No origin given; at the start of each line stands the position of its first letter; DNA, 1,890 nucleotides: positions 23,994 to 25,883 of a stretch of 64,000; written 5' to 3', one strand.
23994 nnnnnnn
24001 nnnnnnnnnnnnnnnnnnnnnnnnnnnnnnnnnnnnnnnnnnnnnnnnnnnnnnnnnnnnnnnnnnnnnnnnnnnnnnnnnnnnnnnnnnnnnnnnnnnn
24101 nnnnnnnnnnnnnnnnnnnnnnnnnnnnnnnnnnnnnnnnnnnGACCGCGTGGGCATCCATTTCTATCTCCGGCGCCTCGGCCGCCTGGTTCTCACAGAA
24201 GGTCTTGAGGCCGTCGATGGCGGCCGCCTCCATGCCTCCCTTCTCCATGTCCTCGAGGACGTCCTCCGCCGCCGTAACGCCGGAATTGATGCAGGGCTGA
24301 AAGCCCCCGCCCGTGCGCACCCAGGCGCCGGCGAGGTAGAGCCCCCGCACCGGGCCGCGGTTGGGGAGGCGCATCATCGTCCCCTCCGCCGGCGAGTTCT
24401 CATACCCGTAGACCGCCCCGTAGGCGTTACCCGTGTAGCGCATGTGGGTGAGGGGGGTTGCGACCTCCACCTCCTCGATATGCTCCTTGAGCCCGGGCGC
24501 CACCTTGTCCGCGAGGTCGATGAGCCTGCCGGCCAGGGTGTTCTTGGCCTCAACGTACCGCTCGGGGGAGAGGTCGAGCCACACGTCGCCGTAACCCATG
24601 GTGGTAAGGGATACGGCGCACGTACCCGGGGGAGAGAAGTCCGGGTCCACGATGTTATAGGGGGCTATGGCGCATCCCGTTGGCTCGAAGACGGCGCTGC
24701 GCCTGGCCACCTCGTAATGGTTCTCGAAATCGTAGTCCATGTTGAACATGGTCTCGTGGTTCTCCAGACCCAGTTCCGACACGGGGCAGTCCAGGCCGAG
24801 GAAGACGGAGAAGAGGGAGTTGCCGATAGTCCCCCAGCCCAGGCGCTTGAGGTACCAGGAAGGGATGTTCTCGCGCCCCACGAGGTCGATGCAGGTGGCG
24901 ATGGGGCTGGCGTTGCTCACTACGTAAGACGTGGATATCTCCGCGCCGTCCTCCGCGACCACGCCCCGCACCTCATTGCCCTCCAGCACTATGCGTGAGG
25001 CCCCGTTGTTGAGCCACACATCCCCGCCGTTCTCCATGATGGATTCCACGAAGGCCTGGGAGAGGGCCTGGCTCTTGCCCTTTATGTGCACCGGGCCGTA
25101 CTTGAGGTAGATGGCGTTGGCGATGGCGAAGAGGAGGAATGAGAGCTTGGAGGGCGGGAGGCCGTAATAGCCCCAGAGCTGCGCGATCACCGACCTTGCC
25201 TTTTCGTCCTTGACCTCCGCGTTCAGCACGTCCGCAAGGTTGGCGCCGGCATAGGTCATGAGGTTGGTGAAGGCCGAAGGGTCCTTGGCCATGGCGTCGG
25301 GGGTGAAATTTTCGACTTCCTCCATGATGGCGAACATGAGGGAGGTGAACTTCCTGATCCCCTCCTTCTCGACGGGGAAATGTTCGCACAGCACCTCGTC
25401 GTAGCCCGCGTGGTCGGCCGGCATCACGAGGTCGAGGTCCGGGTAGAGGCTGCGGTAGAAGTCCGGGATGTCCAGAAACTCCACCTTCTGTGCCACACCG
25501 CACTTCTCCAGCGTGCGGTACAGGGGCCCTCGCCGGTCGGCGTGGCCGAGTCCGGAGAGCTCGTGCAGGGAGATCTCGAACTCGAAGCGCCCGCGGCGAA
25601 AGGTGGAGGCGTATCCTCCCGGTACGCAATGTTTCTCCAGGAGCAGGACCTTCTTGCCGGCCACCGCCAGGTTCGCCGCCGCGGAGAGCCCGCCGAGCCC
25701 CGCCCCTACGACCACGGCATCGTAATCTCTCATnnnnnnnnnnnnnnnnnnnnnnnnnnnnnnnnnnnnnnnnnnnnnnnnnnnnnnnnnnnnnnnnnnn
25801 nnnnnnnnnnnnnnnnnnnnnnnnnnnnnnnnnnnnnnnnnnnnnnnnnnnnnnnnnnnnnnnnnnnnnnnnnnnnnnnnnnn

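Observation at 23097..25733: Self-sufficient CrtI-family flavoenzyme fused to an FNR-like reductase and a [2Fe-2S] ferredoxin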

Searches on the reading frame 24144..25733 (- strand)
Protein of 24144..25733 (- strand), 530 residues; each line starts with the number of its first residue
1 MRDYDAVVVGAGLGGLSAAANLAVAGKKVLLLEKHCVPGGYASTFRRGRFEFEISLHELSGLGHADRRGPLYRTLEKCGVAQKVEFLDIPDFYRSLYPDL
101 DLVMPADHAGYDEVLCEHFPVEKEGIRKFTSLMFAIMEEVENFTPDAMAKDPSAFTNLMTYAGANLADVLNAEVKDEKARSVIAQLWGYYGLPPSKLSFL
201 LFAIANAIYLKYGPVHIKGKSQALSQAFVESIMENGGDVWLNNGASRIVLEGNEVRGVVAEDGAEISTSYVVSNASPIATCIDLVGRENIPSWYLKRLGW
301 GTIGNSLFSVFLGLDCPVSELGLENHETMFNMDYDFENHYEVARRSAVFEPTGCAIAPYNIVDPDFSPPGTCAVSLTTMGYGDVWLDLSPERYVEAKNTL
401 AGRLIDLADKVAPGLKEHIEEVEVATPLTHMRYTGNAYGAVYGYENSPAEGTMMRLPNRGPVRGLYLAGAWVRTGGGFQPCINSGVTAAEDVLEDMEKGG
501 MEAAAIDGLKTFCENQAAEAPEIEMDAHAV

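Call 45: search_protein_representatives(protein=window:24144-25733:-)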
Query: 530 residues. Proteins with E-value up to 0.001 (for the whole library): 11261; up to 1e-10: 4724; up to 1e-30: 1252. The best 150 are listed.
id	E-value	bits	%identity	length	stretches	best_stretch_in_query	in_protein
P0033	5.4e-189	645.6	55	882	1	1-521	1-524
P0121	2.9e-164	564.0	50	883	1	1-505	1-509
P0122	2.6e-159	547.6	55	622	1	1-434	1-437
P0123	3.0e-136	471.6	44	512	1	2-493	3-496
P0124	4.5e-135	467.7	44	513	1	2-500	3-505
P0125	4.3e-129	448.0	44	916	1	3-496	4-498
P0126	9.5e-124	430.3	45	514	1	4-494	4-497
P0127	9.0e-123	427.1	44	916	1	2-504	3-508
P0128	1.7e-121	422.9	42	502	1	4-496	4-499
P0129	1.2e-120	420.1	43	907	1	3-494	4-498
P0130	2.2e-119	415.9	42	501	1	2-498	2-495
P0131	1.3e-115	403.4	40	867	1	2-495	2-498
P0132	6.0e-115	401.3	43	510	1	3-490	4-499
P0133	1.2e-112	393.6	41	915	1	3-494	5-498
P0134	3.2e-111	389.0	40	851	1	2-498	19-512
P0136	1.2e-104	367.3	40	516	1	3-499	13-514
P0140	2.8e-96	339.7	37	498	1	8-494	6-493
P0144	4.4e-95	335.7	40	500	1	1-493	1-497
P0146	2.7e-92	326.5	37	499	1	1-496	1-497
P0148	2.1e-90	320.3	39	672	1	3-506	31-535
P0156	6.6e-85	302.1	37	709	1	4-498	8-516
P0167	1.2e-80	288.0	33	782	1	4-496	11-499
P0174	9.8e-78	278.5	36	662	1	3-495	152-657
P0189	1.8e-75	271.0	36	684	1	3-497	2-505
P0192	3.2e-75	270.2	32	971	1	3-499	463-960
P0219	8.5e-72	258.9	32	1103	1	3-497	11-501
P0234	3.6e-70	253.5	36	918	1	2-500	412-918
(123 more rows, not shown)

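Call 46: search_protein_families(library=pfam, proteins=[P0125, P0131, P0167, P0192, P0219, P0234, P0174, P0156, P0148, P0189], max_evalue=0.00001)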
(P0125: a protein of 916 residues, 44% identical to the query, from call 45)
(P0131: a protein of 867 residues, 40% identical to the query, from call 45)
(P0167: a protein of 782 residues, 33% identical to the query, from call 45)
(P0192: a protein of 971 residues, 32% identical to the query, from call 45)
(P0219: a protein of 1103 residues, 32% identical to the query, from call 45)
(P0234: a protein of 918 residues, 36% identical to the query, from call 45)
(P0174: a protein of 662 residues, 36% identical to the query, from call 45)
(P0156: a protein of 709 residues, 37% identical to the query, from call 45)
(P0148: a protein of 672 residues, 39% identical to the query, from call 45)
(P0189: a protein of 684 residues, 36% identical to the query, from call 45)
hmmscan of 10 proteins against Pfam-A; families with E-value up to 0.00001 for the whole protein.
P0125 (916 aa): 9 families
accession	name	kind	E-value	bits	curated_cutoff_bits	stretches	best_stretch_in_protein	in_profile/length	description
PF00175.26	NAD_binding_1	-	2.9e-19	70.1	22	1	685-791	2-108/109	Oxidoreductase NAD-binding domain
PF01593.30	Amino_oxidase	-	5.5e-15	56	19.8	1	14-495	1-443/443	Flavin containing amine oxidoreductase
PF00970.30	FAD_binding_6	-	2.7e-12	47.3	21.1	1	578-672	4-98/99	Oxidoreductase FAD-binding domain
PF13450.12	NAD_binding_8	-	6e-12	46.1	21.9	1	9-64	1-56/68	NAD(P)-binding Rossmann-like domain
PF00111.32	Fer2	-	7.3e-11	42.3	21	1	834-908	2-77/77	2Fe-2S iron-sulfur cluster binding domain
PF00890.30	FAD_binding_2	-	2.1e-07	30.9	20.4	1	6-51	1-45/414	FAD binding domain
PF01266.30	DAO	-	6.4e-07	29.7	27.9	1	6-47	1-41/353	FAD dependent oxidoreductase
PF01946.23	Thi4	-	2.8e-06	27.2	26.2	1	5-53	18-64/235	Thi4 family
PF12831.13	FAD_oxidored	-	7e-06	26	27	0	6-47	1-42/416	FAD dependent oxidoreductase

P0131 (867 aa): 8 families
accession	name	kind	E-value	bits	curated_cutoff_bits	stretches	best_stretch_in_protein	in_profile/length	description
PF01593.30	Amino_oxidase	-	9.2e-19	68.5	19.8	1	14-496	1-443/443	Flavin containing amine oxidoreductase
PF00970.30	FAD_binding_6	-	6e-17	62.2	21.1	1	574-670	2-98/99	Oxidoreductase FAD-binding domain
PF00175.26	NAD_binding_1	-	4.5e-16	59.9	22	1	683-783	2-104/109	Oxidoreductase NAD-binding domain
PF13450.12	NAD_binding_8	-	1.5e-15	57.7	21.9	1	9-64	1-56/68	NAD(P)-binding Rossmann-like domain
PF01266.30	DAO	-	3.4e-08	33.8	27.9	1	6-41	1-36/353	FAD dependent oxidoreductase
PF00890.30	FAD_binding_2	-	4.4e-08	33.2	20.4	1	6-44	1-38/414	FAD binding domain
PF12831.13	FAD_oxidored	-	3e-06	27.2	27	1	6-45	1-40/416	FAD dependent oxidoreductase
PF01946.23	Thi4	-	6.4e-06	26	26.2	0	6-41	19-55/235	Thi4 family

P0167 (782 aa): 5 families
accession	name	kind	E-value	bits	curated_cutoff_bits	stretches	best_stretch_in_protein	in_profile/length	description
PF01593.30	Amino_oxidase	-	2.5e-17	63.8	19.8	1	20-495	1-442/443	Flavin containing amine oxidoreductase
PF13450.12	NAD_binding_8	-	2.2e-13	50.7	21.9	1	15-69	1-55/68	NAD(P)-binding Rossmann-like domain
PF01266.30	DAO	-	2.1e-10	41.1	27.9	1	12-47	1-36/353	FAD dependent oxidoreductase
PF13279.12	4HBT_2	-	2.5e-10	41.3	25.5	0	687-770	4-91/122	Thioesterase-like superfamily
PF00890.30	FAD_binding_2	-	3.6e-06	26.9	20.4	1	12-44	1-33/414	FAD binding domain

P0192 (971 aa): 11 families
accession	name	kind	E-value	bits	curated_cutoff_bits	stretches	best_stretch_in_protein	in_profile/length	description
PF07992.20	Pyr_redox_2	-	1.1e-61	209.3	26.1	1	3-277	2-277/291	Pyridine nucleotide-disulphide oxidoreductase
PF01593.30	Amino_oxidase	-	5.4e-19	69.2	19.8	1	473-955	1-443/443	Flavin containing amine oxidoreductase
PF13450.12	NAD_binding_8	-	1.6e-17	64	21.9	1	468-533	1-68/68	NAD(P)-binding Rossmann-like domain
PF00070.33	Pyr_redox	-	3.2e-17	63.2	22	1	145-224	2-81/82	Pyridine nucleotide-disulphide oxidoreductase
PF13738.12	Pyr_redox_3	-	6.9e-14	52.2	30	1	67-274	92-305/305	Pyridine nucleotide-disulphide oxidoreductase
PF04324.20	Fer2_BFD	-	2.8e-11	44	26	1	413-461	1-49/50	BFD-like [2Fe-2S] binding domain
PF01266.30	DAO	-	3.2e-11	43.8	27.9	0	465-503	1-39/353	FAD dependent oxidoreductase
PF03486.20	HI0933_like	-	7.4e-11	42.4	50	0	465-499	2-36/244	HI0933-like protein Rossmann domain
PF01134.28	GIDA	-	1.1e-07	31.8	22.1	0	465-499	1-36/391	Glucose inhibited division protein A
PF00890.30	FAD_binding_2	-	1.2e-07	31.8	20.4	1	465-503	1-38/414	FAD binding domain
PF12831.13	FAD_oxidored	-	1.5e-06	28.2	27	1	465-504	1-40/416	FAD dependent oxidoreductase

P0219 (1103 aa): 6 families
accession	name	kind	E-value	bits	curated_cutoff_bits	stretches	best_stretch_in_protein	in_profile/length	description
PF01593.30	Amino_oxidase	-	1.3e-22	81.2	19.8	1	21-496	1-442/443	Flavin containing amine oxidoreductase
PF13279.12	4HBT_2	-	3.3e-13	50.6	25.5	1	531-644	5-118/122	Thioesterase-like superfamily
PF01266.30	DAO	-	7.5e-13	49.2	27.9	1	13-47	1-35/353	FAD dependent oxidoreductase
PF13450.12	NAD_binding_8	-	1e-12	48.5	21.9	1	16-78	1-63/68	NAD(P)-binding Rossmann-like domain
PF00890.30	FAD_binding_2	-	6.1e-09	36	20.4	1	13-266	1-181/414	FAD binding domain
PF03061.28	4HBT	-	5.4e-06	27.1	20.6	0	541-615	7-73/79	Thioesterase superfamily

P0234 (918 aa): 9 families
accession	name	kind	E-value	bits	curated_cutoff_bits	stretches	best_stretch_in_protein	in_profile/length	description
PF00175.26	NAD_binding_1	-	6.6e-20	72.2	22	1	165-268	2-107/109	Oxidoreductase NAD-binding domain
PF01593.30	Amino_oxidase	-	1e-17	65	19.8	1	425-911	3-443/443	Flavin containing amine oxidoreductase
PF01266.30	DAO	-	2.6e-10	40.8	27.9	1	415-456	1-41/353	FAD dependent oxidoreductase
PF13450.12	NAD_binding_8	-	3.4e-10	40.5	21.9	1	418-471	1-54/68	NAD(P)-binding Rossmann-like domain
PF00970.30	FAD_binding_6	-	2.2e-09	38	21.1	1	79-152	29-98/99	Oxidoreductase FAD-binding domain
PF00111.32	Fer2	-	2.6e-08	34.1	21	1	320-387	9-76/77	2Fe-2S iron-sulfur cluster binding domain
PF12831.13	FAD_oxidored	-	2.9e-08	33.9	27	1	415-460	1-46/416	FAD dependent oxidoreductase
PF00890.30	FAD_binding_2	-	5.7e-08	32.8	20.4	1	415-455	1-40/414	FAD binding domain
PF01134.28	GIDA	-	7.4e-06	25.7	22.1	0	415-445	1-31/391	Glucose inhibited division protein A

P0174 (662 aa): 8 families
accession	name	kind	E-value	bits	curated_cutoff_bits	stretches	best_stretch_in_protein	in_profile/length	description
PF01593.30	Amino_oxidase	-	1.1e-19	71.6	19.8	1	164-655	3-443/443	Flavin containing amine oxidoreductase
PF13450.12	NAD_binding_8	-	2.4e-11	44.2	21.9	1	157-217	1-61/68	NAD(P)-binding Rossmann-like domain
PF00890.30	FAD_binding_2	-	7.5e-10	39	20.4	1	154-207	1-53/414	FAD binding domain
PF01266.30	DAO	-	4.2e-09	36.8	27.9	0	154-188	1-35/353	FAD dependent oxidoreductase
PF12831.13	FAD_oxidored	-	9e-09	35.6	27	1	154-193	1-40/416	FAD dependent oxidoreductase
PF07992.20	Pyr_redox_2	-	3.9e-06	26.9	26.1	0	154-190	2-34/291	Pyridine nucleotide-disulphide oxidoreductase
PF01946.23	Thi4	-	3.9e-06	26.7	26.2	1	152-190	17-56/235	Thi4 family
PF03486.20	HI0933_like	-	7.4e-06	26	50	0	154-188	2-36/244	HI0933-like protein Rossmann domain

P0156 (709 aa): 8 families
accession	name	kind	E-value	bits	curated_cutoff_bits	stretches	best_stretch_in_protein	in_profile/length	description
PF01593.30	Amino_oxidase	-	6e-20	72.4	19.8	1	17-511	1-443/443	Flavin containing amine oxidoreductase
PF01266.30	DAO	-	8.7e-14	52.2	27.9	1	9-294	1-214/353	FAD dependent oxidoreductase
PF13450.12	NAD_binding_8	-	3.3e-13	50.2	21.9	1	12-71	1-60/68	NAD(P)-binding Rossmann-like domain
PF00890.30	FAD_binding_2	-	2.2e-08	34.1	20.4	1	9-44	1-36/414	FAD binding domain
PF12831.13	FAD_oxidored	-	6.5e-07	29.4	27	1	9-46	1-38/416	FAD dependent oxidoreductase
PF01494.25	FAD_binding_3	-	2.9e-06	27.2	22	1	8-41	2-35/349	FAD binding domain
PF01946.23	Thi4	-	3.5e-06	26.9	26.2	1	8-46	18-57/235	Thi4 family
PF03486.20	HI0933_like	-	3.6e-06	27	50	0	9-42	2-35/244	HI0933-like protein Rossmann domain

P0148 (672 aa): 9 families
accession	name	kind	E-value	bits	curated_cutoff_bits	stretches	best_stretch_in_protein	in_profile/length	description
PF01593.30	Amino_oxidase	-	3.3e-24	86.4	19.8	1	41-521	1-443/443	Flavin containing amine oxidoreductase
PF01266.30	DAO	-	3.4e-15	56.9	27.9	1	244-514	136-348/353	FAD dependent oxidoreductase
PF13450.12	NAD_binding_8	-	9.5e-15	55.1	21.9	1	36-102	1-67/68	NAD(P)-binding Rossmann-like domain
PF02085.21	Cytochrom_CIII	-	6.8e-10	39.6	22.9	1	585-668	16-101/101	Class III cytochrome C family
PF00890.30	FAD_binding_2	-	3.7e-07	30.1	20.4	1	33-296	1-187/414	FAD binding domain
PF12831.13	FAD_oxidored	-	7.3e-07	29.2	27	1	33-74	1-42/416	FAD dependent oxidoreductase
PF07992.20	Pyr_redox_2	-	8.7e-07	29.1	26.1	0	32-70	1-41/291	Pyridine nucleotide-disulphide oxidoreductase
PF01494.25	FAD_binding_3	-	2.7e-06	27.3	22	0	31-65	1-35/349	FAD binding domain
PF03486.20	HI0933_like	-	5.9e-06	26.3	50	0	33-67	2-36/244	HI0933-like protein Rossmann domain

P0189 (684 aa): 8 families
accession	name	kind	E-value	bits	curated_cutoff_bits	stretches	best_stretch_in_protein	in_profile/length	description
PF01593.30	Amino_oxidase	-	1.4e-15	58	19.8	1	12-498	1-440/443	Flavin containing amine oxidoreductase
PF13450.12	NAD_binding_8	-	7.1e-12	45.9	21.9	1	7-61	1-55/68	NAD(P)-binding Rossmann-like domain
PF01266.30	DAO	-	1.2e-08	35.4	27.9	1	4-309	1-231/353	FAD dependent oxidoreductase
PF12831.13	FAD_oxidored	-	2.1e-08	34.4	27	1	4-40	1-37/416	FAD dependent oxidoreductase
PF00890.30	FAD_binding_2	-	2.9e-08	33.8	20.4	1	4-47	1-43/414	FAD binding domain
PF03486.20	HI0933_like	-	3.6e-07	30.3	50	0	4-38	2-36/244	HI0933-like protein Rossmann domain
PF01494.25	FAD_binding_3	-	5.5e-06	26.3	22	1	3-35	2-34/349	FAD binding domain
PF01946.23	Thi4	-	5.6e-06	26.2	26.2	1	2-40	17-56/235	Thi4 family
